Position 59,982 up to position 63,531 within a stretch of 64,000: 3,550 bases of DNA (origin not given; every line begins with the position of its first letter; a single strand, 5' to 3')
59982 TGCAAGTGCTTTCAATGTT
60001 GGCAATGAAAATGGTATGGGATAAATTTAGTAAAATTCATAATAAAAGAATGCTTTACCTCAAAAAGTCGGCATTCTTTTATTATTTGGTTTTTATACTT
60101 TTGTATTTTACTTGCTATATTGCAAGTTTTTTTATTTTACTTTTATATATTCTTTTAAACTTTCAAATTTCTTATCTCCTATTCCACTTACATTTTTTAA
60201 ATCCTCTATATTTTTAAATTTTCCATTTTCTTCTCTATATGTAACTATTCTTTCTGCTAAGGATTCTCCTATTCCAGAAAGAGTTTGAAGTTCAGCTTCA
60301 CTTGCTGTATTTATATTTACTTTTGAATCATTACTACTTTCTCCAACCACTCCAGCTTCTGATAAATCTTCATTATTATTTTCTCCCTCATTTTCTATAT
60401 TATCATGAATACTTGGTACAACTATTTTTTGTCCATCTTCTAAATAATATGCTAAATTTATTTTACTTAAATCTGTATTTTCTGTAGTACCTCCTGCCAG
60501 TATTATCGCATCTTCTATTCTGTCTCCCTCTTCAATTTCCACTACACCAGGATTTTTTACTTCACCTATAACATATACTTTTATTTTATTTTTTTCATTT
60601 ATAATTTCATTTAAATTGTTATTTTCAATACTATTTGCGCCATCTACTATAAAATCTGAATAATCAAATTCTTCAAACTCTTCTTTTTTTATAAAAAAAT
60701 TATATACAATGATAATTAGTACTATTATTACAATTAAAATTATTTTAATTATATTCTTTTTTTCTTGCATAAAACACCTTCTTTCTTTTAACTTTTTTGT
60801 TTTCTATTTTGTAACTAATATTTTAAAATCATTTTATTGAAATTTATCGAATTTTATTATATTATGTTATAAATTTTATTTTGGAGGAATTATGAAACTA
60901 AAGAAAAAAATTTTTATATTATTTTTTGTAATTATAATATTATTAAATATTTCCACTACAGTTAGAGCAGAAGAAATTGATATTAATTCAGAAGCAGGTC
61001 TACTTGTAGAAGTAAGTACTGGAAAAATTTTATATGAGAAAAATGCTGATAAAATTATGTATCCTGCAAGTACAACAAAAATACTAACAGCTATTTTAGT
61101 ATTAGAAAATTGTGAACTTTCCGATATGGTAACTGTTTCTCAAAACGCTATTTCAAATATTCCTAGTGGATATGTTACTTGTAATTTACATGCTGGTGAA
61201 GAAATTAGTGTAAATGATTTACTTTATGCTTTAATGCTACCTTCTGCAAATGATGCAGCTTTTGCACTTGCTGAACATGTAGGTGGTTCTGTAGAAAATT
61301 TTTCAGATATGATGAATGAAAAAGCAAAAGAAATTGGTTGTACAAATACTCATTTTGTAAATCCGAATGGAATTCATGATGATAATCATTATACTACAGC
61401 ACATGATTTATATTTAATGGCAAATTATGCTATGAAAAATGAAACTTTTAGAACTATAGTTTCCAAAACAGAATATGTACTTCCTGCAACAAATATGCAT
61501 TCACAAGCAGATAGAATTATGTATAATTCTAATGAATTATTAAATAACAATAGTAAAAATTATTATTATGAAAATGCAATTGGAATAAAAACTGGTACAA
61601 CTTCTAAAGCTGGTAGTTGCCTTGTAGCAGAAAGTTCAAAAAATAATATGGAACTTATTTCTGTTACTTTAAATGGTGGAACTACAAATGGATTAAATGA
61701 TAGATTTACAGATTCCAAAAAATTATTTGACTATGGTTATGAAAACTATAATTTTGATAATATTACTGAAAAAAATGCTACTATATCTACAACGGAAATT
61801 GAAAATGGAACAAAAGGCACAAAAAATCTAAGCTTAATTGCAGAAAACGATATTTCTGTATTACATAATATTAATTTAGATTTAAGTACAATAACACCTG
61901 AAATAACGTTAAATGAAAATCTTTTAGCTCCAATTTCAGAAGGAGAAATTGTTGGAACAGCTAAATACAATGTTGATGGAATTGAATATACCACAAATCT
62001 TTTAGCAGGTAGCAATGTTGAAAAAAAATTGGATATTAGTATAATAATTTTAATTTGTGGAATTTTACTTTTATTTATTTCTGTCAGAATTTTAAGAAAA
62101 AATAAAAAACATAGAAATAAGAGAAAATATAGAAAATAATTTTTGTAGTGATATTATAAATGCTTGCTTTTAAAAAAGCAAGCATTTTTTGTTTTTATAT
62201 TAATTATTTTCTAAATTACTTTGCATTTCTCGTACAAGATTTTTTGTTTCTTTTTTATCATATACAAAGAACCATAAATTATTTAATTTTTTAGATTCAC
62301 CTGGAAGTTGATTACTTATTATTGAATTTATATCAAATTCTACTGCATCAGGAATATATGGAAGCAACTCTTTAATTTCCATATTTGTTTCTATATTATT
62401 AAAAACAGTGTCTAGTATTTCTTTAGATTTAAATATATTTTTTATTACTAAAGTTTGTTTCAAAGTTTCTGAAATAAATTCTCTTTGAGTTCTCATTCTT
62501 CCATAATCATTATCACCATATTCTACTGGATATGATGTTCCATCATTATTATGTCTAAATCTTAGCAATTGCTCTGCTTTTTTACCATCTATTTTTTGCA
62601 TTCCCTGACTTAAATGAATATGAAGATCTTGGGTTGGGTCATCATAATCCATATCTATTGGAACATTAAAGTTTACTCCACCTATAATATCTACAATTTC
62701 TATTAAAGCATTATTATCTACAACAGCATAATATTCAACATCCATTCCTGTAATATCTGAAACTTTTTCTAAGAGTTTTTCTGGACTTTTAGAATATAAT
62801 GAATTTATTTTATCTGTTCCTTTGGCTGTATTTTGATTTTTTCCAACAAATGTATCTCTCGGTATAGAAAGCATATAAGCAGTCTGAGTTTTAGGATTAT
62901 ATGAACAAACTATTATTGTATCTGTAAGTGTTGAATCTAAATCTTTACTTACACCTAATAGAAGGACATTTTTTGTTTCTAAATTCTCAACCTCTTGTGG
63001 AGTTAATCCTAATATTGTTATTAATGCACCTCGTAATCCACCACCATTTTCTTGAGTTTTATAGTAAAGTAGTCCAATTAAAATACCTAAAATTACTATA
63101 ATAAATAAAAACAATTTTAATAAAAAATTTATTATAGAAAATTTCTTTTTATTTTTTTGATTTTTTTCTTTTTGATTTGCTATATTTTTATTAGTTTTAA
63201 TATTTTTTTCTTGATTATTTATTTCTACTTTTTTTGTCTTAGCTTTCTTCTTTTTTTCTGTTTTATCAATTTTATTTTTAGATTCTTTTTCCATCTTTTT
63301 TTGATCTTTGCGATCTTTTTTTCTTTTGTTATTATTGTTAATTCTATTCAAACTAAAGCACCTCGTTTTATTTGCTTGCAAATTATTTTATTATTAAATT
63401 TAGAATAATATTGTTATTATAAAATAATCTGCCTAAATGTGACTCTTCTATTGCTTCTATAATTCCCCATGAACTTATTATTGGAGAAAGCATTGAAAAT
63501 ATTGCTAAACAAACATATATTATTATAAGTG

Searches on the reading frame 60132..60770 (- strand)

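Call 24: search_protein_families(library=pfam, proteins=[window:60132-60770:-], max_evalue=0.001)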
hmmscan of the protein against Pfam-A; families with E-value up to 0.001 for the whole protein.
window:60132-60770:- (212 aa): 9 families
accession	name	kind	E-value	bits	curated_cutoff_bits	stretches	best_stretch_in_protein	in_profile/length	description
PF12836.13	HHH_3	-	4.8e-27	94.3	27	1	147-209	2-64/65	Helix-hairpin-helix motif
PF10531.15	SLBB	-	2e-13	50.4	27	1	64-118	1-54/55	SLBB domain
PF00633.29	HHH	-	8.5e-13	47.9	24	1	150-178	2-30/30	Helix-hairpin-helix motif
PF22461.2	SLBB_2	-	2.9e-08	34.1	27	1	64-106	2-46/79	SLBB domain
PF03934.19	T2SSK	-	1.7e-07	31.9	24.2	1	151-211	1-62/63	Type II secretion system (T2SS), protein K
PF14520.12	HHH_5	-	3.6e-06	27.8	27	0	155-176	31-52/57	Helix-hairpin-helix domain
PF14579.12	HHH_6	-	1.3e-05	25.8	25.6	1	161-205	27-74/90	Helix-hairpin-helix motif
PF12826.13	HHH_2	-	4.8e-05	23.9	27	0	152-181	28-57/64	Helix-hairpin-helix motif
PF14716.13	HHH_8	-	0.00068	20.4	30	0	155-180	44-69/73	Helix-hairpin-helix domain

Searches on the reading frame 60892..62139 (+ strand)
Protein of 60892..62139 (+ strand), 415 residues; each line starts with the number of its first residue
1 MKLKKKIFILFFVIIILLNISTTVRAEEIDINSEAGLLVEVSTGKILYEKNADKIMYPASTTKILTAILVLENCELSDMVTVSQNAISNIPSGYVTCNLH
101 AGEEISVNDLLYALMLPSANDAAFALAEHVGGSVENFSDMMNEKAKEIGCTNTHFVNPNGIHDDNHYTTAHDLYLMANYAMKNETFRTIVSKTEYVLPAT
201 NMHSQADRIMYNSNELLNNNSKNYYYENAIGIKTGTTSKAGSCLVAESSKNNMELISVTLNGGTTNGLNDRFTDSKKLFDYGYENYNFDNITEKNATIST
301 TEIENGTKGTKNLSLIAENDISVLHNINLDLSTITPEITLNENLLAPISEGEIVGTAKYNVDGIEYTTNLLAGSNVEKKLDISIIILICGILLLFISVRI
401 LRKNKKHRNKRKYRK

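Call 24: search_protein_families(library=pfam, proteins=[window:60892-62139:+], max_evalue=0.001)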
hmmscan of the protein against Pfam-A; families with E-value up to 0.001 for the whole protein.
window:60892-62139:+ (415 aa): 4 families
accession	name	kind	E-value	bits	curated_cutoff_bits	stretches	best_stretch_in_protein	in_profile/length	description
PF00768.25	Peptidase_S11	-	7.8e-60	202.7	27.6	1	25-262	4-237/239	D-alanyl-D-alanine carboxypeptidase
PF07943.18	PBP5_C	-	2.1e-10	41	21.2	1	290-378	5-91/91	Penicillin-binding protein 5, C-terminal domain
PF13354.11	Beta-lactamase2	-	1.1e-09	38.4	22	1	40-175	6-141/214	Beta-lactamase enzyme family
PF02113.21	Peptidase_S13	-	3.4e-06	26.5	22.8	1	27-72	12-57/444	D-Ala-D-Ala carboxypeptidase 3 (S13) family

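Call 71: find_homologous_proteins(query=window:60892-62139:+, max_evalue=1e-30)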
Query window:60892-62139:+ (415 aa): 7932 proteins with E <= 1e-30 among 8000 candidates; the best 120 are listed.
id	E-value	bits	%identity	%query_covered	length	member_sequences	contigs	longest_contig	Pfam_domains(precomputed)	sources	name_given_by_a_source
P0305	2.0e-261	885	99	100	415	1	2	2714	PF13354.13,PF02113.21,PF07943.19,PF00768.26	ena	-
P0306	5.9e-261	883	99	100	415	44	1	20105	PF13354.13,PF02113.21,PF07943.19,PF00768.26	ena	-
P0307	9.4e-261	882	99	100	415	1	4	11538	PF13354.13,PF02113.21,PF07943.19,PF00768.26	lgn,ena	-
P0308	2.8e-260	881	99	100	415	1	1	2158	PF13354.13,PF02113.21,PF07943.19,PF00768.26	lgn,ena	-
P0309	3.2e-260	881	99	100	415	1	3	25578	PF13354.13,PF02113.21,PF07943.19,PF00768.26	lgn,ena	-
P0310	1.8e-179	615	69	96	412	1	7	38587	PF13354.13,PF02113.21,PF07943.19,PF00768.26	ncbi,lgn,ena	-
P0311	2.7e-178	611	68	96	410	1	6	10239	PF13354.13,PF07943.19,PF00768.26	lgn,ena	-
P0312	6.8e-177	606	70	90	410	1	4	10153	PF13354.13,PF07943.19,PF00768.26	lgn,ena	-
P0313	1.4e-176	605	68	96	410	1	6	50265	PF13354.13,PF07943.19,PF00768.26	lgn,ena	-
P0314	2.2e-175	601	66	95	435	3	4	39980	PF13354.13,PF02113.21,PF07943.19,PF00768.26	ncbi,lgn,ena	-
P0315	1.2e-174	599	70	92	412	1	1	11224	PF13354.13,PF07943.19,PF00768.26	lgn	-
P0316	9.0e-174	596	68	96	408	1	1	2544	PF13354.13,PF07943.19,PF00768.26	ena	-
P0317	6.9e-171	587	68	97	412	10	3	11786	PF13354.13,PF07943.19,PF00768.26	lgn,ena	-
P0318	1.1e-170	586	69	93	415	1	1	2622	PF13354.13,PF07943.19,PF00768.26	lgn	-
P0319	3.2e-170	584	69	93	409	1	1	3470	PF13354.13,PF07943.19,PF00768.26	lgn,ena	-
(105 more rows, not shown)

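Call 72: find_encoding_contigs(protein=P0309, flank=10000, max_places=4)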
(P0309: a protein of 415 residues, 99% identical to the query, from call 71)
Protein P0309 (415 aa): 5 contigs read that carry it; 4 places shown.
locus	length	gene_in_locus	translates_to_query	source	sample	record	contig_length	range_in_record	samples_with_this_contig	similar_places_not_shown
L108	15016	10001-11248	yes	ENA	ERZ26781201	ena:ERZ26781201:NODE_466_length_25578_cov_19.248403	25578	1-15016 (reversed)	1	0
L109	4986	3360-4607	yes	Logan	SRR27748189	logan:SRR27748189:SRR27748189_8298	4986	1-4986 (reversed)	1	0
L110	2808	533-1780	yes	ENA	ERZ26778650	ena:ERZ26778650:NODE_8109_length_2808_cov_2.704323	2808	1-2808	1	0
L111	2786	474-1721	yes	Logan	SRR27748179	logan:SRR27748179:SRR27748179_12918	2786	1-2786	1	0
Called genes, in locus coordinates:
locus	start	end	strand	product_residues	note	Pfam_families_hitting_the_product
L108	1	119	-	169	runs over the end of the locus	PF09681:Phage_rep_org_N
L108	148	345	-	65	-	PF12728:HTH_17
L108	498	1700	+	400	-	PF19553:DUF6076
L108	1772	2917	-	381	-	PF00158:Sigma54_activat (weak), PF00004:AAA (weak), PF07724:AAA_2, PF07728:AAA_5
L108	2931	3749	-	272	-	-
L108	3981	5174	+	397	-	PF14659:Phage_int_SAM_3, PF00589:Phage_integrase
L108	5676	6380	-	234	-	PF13529:Peptidase_C39_2, PF03412:Peptidase_C39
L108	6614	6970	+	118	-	PF00462:Glutaredoxin (weak), PF03960:ArsC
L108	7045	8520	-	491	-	-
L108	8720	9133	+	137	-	PF04956:TrbC (faint), PF18895:T4SS_pilin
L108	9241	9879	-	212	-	PF10531:SLBB, PF22461:SLBB_2, PF12836:HHH_3, PF00633:HHH, PF03934:T2SSK, PF14520:HHH_5 (faint)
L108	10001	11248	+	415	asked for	PF00768:Peptidase_S11, PF02113:Peptidase_S13 (weak), PF13354:Beta-lactamase2, PF07943:PBP5_C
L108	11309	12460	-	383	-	PF03816:LytR_cpsA_psr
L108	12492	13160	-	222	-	PF02674:Colicin_V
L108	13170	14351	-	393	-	PF18975:DUF5711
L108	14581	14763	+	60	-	-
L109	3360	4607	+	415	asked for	PF00768:Peptidase_S11, PF02113:Peptidase_S13 (weak), PF13354:Beta-lactamase2, PF07943:PBP5_C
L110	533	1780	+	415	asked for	PF00768:Peptidase_S11, PF02113:Peptidase_S13 (weak), PF13354:Beta-lactamase2, PF07943:PBP5_C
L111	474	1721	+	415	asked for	PF00768:Peptidase_S11, PF02113:Peptidase_S13 (weak), PF13354:Beta-lactamase2, PF07943:PBP5_C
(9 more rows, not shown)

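Call 73: find_encoding_contigs(protein=P0306, flank=10000, max_places=4)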
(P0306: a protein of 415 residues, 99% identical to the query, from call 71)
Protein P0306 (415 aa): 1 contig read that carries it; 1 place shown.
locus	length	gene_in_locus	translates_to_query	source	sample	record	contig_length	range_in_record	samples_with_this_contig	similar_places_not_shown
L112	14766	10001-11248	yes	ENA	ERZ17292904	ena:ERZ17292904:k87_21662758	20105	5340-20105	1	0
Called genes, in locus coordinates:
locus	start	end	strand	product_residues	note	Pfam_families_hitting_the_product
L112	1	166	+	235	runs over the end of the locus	PF13560:HTH_31, PF01381:HTH_3, PF12844:HTH_19, PF13443:HTH_26, PF22495:HTH_92 (weak)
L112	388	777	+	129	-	-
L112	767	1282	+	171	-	PF12957:DUF3846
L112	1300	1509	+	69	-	-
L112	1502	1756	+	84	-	-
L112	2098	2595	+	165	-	-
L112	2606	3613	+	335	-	PF01076:Mob_Pre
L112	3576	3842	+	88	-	-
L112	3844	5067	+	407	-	PF00589:Phage_integrase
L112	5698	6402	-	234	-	PF13529:Peptidase_C39_2, PF03412:Peptidase_C39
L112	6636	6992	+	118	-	PF00462:Glutaredoxin (weak), PF03960:ArsC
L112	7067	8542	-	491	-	-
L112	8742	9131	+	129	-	PF18895:T4SS_pilin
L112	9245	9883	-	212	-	PF10531:SLBB, PF22461:SLBB_2, PF12836:HHH_3, PF14579:HHH_6 (weak), PF00633:HHH (weak), PF03934:T2SSK (weak), PF14520:HHH_5 (faint)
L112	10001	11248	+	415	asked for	PF00768:Peptidase_S11, PF02113:Peptidase_S13 (weak), PF13354:Beta-lactamase2, PF07943:PBP5_C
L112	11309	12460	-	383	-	PF03816:LytR_cpsA_psr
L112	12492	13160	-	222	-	PF02674:Colicin_V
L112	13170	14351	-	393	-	PF18975:DUF5711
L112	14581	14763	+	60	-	-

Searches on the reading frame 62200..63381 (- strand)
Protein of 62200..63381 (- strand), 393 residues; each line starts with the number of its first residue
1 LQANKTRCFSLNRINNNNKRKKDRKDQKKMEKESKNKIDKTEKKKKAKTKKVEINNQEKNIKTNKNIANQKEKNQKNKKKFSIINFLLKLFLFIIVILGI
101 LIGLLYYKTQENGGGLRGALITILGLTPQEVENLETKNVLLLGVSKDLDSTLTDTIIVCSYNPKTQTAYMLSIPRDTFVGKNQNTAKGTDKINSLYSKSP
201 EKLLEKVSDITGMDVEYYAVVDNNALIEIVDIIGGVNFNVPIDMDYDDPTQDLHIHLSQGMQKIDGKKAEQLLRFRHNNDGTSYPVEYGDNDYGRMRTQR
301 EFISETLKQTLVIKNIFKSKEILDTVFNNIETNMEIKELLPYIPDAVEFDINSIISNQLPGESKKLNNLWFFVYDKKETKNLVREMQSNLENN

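Call 24: search_protein_families(library=pfam, proteins=[window:62200-63381:-], max_evalue=0.001)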
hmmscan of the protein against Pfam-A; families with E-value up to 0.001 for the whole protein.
window:62200-63381:- (393 aa): 1 family
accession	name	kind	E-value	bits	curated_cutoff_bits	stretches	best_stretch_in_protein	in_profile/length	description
PF03816.19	LytR_cpsA_psr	-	2.2e-33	116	24.6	1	153-309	2-147/150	LytR_cpsA_psr family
